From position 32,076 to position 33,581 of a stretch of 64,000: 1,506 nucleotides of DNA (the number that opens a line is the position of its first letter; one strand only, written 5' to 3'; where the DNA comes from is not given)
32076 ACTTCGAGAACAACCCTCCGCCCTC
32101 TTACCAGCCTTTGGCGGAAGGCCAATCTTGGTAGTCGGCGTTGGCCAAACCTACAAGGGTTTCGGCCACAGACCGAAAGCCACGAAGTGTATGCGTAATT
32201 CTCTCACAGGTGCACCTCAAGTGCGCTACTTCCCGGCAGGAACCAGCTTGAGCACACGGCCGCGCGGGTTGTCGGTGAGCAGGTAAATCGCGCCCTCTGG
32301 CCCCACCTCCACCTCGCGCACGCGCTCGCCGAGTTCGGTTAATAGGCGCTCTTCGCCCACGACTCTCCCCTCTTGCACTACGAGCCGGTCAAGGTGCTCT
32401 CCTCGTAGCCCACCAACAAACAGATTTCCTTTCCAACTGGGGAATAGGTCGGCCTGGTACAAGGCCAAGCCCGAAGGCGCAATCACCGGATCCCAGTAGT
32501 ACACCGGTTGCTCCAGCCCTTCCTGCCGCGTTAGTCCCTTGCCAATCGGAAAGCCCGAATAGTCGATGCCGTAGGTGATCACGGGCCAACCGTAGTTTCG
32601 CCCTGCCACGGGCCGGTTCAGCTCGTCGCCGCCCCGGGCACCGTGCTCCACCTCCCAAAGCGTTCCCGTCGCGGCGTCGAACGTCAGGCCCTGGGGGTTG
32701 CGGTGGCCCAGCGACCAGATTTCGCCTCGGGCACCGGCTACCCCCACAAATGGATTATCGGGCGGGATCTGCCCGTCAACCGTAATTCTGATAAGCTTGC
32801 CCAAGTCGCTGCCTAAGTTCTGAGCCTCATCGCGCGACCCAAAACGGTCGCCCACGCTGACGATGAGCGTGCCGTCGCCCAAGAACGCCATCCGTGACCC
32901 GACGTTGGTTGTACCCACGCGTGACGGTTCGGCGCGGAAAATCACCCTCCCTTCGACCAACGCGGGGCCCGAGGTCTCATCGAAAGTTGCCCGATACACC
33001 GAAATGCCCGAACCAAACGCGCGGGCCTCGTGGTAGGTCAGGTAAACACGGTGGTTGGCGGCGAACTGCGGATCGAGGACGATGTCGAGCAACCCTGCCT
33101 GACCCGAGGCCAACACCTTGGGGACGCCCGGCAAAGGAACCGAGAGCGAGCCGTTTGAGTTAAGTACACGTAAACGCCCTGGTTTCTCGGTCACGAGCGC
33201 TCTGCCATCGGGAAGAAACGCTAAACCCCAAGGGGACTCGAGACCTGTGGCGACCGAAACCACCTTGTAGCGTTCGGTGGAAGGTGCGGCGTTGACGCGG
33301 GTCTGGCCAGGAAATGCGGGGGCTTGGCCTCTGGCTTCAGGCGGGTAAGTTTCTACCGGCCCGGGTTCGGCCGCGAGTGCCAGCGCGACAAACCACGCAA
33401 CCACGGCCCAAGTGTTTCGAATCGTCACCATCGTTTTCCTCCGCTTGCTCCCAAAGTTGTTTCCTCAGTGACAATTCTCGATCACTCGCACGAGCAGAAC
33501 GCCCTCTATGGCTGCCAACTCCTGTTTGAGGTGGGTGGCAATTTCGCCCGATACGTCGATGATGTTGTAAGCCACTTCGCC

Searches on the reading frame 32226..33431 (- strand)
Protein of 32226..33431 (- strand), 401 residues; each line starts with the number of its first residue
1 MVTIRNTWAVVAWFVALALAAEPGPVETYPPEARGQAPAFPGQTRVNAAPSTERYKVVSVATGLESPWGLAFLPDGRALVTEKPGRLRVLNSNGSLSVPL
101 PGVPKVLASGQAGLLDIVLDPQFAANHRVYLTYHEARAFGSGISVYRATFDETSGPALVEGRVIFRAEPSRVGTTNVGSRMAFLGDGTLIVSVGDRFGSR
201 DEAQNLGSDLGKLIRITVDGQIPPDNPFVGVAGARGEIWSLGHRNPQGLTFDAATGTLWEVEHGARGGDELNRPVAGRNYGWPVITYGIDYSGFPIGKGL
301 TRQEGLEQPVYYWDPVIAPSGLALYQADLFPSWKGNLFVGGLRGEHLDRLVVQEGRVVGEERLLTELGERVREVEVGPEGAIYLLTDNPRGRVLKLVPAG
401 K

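Call 88: find_encoding_contigs(protein=window:32226-33431:-, flank=10000, max_places=1)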
Protein window:32226-33431:- (401 aa): 7 contigs read that carry it; 1 place shown.
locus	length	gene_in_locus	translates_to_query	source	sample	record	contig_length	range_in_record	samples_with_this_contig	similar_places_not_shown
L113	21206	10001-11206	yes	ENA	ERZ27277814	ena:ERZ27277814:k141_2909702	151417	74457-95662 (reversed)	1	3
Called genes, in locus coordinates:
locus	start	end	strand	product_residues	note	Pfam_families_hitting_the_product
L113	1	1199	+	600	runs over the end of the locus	PF00005:ABC_tran, PF02463:SMC_N (faint), PF13476:AAA_23 (faint), PF13555:AAA_29 (faint), PF03193:RsgA_GTPase (faint), PF12848:ABC_tran_Xtn, PF00005:ABC_tran, PF16326:ABC_tran_CTD, +4 more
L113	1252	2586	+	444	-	PF18073:Zn_ribbon_LapB, PF13481:AAA_25, PF06745:ATPase, PF13191:AAA_16 (faint), PF23442:DUF7125 (weak), PF05362:Lon_C, PF13541:ChlI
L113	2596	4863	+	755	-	PF27016:TCAF_N, PF17291:M60-like_N, PF13402:Peptidase_M60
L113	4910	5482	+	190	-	PF06971:Put_DNA-bind_N (weak)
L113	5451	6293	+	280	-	PF06167:Peptidase_M90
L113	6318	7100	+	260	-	PF00578:AhpC-TSA, PF08534:Redoxin, PF00255:GSHPx (faint), PF00085:Thioredoxin, PF13905:Thioredoxin_8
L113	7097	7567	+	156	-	PF01878:EVE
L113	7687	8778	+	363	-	PF00266:Aminotran_5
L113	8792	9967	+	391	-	PF00389:2-Hacid_dh, PF02826:2-Hacid_dh_C, PF03446:NAD_binding_2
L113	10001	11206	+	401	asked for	PF07995:GSDH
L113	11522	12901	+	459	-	PF00083:Sugar_tr, PF06609:TRI12 (faint), PF07690:MFS_1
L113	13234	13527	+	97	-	PF00076:RRM_1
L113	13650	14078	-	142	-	PF02537:CRCB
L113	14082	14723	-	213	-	PF05368:NmrA, PF13460:NAD_binding_10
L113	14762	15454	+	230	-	PF22435:MRM3-like_sub_bind, PF00588:SpoU_methylase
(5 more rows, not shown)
